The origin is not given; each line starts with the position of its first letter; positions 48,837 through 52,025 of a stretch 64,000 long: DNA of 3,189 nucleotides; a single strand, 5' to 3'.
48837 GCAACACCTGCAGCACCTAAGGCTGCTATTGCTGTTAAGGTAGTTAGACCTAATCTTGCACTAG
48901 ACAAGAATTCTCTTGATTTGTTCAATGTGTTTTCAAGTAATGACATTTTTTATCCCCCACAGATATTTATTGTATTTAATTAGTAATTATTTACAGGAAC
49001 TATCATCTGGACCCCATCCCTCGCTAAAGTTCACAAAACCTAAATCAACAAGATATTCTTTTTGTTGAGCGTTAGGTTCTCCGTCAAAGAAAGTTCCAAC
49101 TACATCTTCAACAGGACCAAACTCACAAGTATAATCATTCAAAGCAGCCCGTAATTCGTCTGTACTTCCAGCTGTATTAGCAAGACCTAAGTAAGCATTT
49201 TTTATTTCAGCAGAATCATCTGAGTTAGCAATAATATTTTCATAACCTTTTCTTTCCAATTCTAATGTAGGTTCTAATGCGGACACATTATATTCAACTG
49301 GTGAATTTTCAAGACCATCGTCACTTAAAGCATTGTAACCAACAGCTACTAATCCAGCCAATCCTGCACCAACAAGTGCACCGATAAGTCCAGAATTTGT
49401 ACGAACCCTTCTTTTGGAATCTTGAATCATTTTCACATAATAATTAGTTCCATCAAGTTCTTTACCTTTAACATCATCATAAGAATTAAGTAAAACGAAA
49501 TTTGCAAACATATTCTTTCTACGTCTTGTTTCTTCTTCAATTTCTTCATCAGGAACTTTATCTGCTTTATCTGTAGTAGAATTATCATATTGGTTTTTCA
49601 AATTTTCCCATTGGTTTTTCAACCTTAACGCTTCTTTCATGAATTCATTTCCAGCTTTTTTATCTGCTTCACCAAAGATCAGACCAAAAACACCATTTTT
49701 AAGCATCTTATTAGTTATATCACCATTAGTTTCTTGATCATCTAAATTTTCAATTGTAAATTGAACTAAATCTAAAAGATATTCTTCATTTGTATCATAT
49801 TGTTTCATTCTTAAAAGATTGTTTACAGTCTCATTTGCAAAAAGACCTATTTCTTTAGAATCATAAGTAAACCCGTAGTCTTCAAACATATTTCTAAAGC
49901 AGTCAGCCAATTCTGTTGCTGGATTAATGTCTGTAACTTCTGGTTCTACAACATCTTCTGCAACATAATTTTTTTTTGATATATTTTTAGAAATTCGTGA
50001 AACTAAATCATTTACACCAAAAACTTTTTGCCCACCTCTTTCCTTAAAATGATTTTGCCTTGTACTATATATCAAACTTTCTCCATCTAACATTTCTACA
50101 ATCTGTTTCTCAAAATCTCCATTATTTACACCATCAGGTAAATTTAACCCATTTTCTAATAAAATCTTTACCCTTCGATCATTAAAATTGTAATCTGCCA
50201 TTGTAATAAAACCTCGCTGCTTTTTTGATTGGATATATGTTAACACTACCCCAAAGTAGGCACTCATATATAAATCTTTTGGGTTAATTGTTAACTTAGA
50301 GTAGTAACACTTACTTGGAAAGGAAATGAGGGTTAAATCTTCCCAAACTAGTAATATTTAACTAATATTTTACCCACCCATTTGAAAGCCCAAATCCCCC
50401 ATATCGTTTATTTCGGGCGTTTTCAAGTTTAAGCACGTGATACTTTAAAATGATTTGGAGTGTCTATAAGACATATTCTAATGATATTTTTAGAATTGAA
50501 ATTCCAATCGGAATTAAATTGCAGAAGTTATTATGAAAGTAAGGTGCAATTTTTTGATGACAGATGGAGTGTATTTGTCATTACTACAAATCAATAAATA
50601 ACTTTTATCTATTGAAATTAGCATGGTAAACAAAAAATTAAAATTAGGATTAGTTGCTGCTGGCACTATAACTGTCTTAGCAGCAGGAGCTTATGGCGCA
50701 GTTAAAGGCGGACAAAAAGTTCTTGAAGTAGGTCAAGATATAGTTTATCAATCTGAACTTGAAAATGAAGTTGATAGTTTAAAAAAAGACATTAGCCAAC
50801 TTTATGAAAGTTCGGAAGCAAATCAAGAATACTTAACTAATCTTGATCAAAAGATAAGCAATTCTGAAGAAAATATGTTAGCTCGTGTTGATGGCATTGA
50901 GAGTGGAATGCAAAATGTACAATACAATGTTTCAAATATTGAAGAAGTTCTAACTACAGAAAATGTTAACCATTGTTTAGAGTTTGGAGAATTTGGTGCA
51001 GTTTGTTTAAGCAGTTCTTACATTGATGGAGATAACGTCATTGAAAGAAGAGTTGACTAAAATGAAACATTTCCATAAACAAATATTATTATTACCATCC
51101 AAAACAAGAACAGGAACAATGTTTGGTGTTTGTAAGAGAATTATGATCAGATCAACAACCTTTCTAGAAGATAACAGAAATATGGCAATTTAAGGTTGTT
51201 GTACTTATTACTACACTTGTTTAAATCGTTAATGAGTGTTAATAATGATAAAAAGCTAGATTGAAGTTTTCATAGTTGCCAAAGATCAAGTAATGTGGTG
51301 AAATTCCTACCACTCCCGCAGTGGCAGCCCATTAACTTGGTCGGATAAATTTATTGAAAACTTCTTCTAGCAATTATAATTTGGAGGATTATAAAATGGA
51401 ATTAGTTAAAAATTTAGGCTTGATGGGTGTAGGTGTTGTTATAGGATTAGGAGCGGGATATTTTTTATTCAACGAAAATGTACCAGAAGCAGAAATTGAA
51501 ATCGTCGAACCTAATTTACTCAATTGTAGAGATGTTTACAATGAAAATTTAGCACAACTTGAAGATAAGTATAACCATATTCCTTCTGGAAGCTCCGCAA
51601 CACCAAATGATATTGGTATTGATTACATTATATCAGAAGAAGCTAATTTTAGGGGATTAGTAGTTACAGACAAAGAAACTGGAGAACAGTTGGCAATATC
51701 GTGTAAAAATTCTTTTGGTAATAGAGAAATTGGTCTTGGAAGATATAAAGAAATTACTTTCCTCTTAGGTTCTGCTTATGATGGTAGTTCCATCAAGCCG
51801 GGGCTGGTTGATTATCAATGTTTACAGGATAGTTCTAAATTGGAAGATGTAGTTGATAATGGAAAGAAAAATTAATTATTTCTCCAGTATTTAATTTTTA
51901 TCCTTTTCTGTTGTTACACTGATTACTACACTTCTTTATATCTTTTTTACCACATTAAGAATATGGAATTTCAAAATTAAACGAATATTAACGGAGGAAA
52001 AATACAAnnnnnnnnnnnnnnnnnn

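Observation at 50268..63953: Candidate undescribed envelope-associated machine: two ATPases, coiled-coil and bitopic membrane proteins, and a kinase/PP2C pair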

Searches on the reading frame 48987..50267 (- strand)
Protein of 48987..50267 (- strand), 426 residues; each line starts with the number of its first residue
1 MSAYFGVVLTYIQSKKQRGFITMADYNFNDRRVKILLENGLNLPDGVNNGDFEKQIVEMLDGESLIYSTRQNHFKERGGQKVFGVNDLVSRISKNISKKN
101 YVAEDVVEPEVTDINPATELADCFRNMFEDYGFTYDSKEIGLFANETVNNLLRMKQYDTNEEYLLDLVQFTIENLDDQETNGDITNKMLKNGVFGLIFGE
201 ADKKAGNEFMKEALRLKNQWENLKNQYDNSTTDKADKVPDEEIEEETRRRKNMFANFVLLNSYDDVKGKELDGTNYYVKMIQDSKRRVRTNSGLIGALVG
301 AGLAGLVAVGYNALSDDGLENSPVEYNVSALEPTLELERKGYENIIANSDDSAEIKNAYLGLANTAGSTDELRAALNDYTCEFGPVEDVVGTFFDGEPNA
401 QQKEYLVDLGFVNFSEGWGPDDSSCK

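Call 4: search_protein_families(library=pfam, proteins=[window:48987-50267:-], max_evalue=1)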
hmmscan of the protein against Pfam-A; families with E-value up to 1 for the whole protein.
window:48987-50267:- (426 aa): 0 families

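Call 5: search_protein_families(library=phrogs, proteins=[window:48987-50267:-], max_evalue=0.1)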
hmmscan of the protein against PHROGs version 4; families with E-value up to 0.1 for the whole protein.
window:48987-50267:- (426 aa): 0 families

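Call 11: search_protein_families(library=padloc, proteins=[window:48987-50267:-], max_evalue=0.01)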
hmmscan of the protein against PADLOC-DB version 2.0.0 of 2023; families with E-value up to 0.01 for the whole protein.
window:48987-50267:- (426 aa): 0 families

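Call 12: search_protein_families(library=ncbifam, proteins=[window:48987-50267:-], max_evalue=0.01)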
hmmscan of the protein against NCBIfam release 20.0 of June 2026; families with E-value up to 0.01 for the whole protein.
window:48987-50267:- (426 aa): 0 families

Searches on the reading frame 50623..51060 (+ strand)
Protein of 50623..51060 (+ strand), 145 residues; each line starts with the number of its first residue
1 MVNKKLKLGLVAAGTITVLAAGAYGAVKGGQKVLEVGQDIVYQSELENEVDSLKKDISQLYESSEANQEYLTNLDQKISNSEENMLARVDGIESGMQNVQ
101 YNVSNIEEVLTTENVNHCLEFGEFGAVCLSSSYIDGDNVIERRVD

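Call 4: search_protein_families(library=pfam, proteins=[window:50623-51060:+], max_evalue=1)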
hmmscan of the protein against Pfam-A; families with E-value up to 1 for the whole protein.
window:50623-51060:+ (145 aa): 21 families
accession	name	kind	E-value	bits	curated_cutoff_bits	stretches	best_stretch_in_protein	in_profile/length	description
PF04513.17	Baculo_PEP_C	-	5.9e-05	23.6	38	1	44-111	41-109/140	Baculovirus polyhedron envelope protein, PEP, C terminus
PF19903.4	DUF6376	-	0.0023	18.7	27.3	1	39-116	29-104/116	Family of unknown function (DUF6376)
PF05531.17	NPV_P10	-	0.0025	18.7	29.8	1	54-114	10-69/75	Nucleopolyhedrovirus P10 protein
PF13624.11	SurA_N_3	-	0.0043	17.3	27.2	1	10-107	15-121/162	SurA-like N-terminal domain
PF05816.16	TelA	-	0.0089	15.6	30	1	44-85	104-145/332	Toxic anion resistance protein (TelA)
PF07889.17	DUF1664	-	0.014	15.9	34.6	1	43-109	36-102/124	Protein of unknown function (DUF1664)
PF06160.17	EzrA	-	0.014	14.1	39.6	1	45-111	112-178/557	Septation ring formation regulator, EzrA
PF02996.22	Prefoldin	-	0.023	15.1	23.2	1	31-85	59-114/120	Prefoldin subunit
PF02321.23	OEP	-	0.031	14.5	22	1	43-99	95-151/187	Outer membrane efflux protein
PF05335.18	DUF745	-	0.058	13.6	33.3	1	17-106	40-130/183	Protein of unknown function (DUF745)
PF15905.10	HMMR_N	-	0.064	13.1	30.1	1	39-114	225-300/330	Hyaluronan mediated motility receptor N-terminal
PF12072.13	RNase_Y_N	-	0.065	13.1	32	1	39-113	61-136/201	RNase Y N-terminal region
PF14077.11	WD40_alt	-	0.094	13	25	1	44-63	21-40/48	Alternative WD40 repeat motif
PF16046.10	FAM76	-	0.096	12.5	28.5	1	37-99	213-275/298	FAM76 protein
PF24564.1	DUF7605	-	0.17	12.2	27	1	43-108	73-135/183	Domain of unknown function (DUF7605)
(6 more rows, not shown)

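Call 5: search_protein_families(library=phrogs, proteins=[window:50623-51060:+], max_evalue=0.1)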
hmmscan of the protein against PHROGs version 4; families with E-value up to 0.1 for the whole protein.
window:50623-51060:+ (145 aa): 8 families
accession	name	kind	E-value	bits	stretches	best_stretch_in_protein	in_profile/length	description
phrog_5328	-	unknown function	0.0031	18.9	1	44-108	33-100/101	-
phrog_89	-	lysis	0.019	15.9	1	18-93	9-88/143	Rz-like spanin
phrog_15646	-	unknown function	0.023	15.2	0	46-108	6-70/293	-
phrog_15749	-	unknown function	0.026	15.5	1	43-112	86-155/191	-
phrog_5553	-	unknown function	0.033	15.4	0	73-111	7-45/114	-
phrog_1219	-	tail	0.034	14.8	1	20-108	53-138/233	tail needle protein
phrog_25886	-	unknown function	0.064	14.3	1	39-82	33-76/110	-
phrog_339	-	tail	0.069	12.3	1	43-120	501-577/1123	tail length tape measure protein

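Call 11: search_protein_families(library=padloc, proteins=[window:50623-51060:+], max_evalue=0.01)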
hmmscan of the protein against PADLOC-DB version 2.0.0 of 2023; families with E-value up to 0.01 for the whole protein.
window:50623-51060:+ (145 aa): 6 families
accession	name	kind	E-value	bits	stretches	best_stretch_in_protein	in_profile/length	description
PDLC00262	LmuB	-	0.00079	16.4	1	41-111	219-288/588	AAA ATPase domain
PDLC00259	LmuB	-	0.0033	14.3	1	42-110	220-287/588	AAA ATPase domain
PDLC00589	JetC3|JetC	-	0.0044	12.8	1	38-121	853-936/1486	DUF3584 domain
PDLC03868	LmuB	-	0.0051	13.1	1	36-113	347-423/1035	-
PDLC00637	ZorA2|ZorA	-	0.009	12.8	0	44-112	262-330/420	MotA/ExbB/TolQ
PDLC00025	DruG2|DruG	-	0.0099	12.5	0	43-106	361-420/704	Unknown function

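Call 12: search_protein_families(library=ncbifam, proteins=[window:50623-51060:+], max_evalue=0.01)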
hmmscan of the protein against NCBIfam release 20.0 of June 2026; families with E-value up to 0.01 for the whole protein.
window:50623-51060:+ (145 aa): 2 families
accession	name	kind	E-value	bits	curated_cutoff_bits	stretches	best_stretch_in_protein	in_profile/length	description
NF049873.2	cytotoxin_MakE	exception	0.0073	15.3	360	1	34-108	96-170/352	alpha-pore-forming cytotoxin subunit MakE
NF053563.1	Rkd4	equivalog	0.0094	14.1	860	1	34-109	297-372/747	arcadin-4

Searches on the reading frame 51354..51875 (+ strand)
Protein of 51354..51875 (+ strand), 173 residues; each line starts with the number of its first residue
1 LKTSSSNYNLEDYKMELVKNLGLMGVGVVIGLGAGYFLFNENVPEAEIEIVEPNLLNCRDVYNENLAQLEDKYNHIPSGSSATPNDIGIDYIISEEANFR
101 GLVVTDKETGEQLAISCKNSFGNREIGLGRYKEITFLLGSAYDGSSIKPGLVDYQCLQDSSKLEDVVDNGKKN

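Call 4: search_protein_families(library=pfam, proteins=[window:51354-51875:+], max_evalue=1)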
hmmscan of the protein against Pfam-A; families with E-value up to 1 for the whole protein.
window:51354-51875:+ (173 aa): 0 families

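Call 5: search_protein_families(library=phrogs, proteins=[window:51354-51875:+], max_evalue=0.1)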
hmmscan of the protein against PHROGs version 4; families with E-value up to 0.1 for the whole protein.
window:51354-51875:+ (173 aa): 1 family
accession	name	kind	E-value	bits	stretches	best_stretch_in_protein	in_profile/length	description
phrog_26869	-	unknown function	0.075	13.7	0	90-115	17-42/58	-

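Call 11: search_protein_families(library=padloc, proteins=[window:51354-51875:+], max_evalue=0.01)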
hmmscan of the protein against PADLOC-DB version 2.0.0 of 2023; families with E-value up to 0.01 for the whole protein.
window:51354-51875:+ (173 aa): 0 families

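Call 12: search_protein_families(library=ncbifam, proteins=[window:51354-51875:+], max_evalue=0.01)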
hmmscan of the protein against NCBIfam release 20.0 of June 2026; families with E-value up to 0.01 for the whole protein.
window:51354-51875:+ (173 aa): 0 families
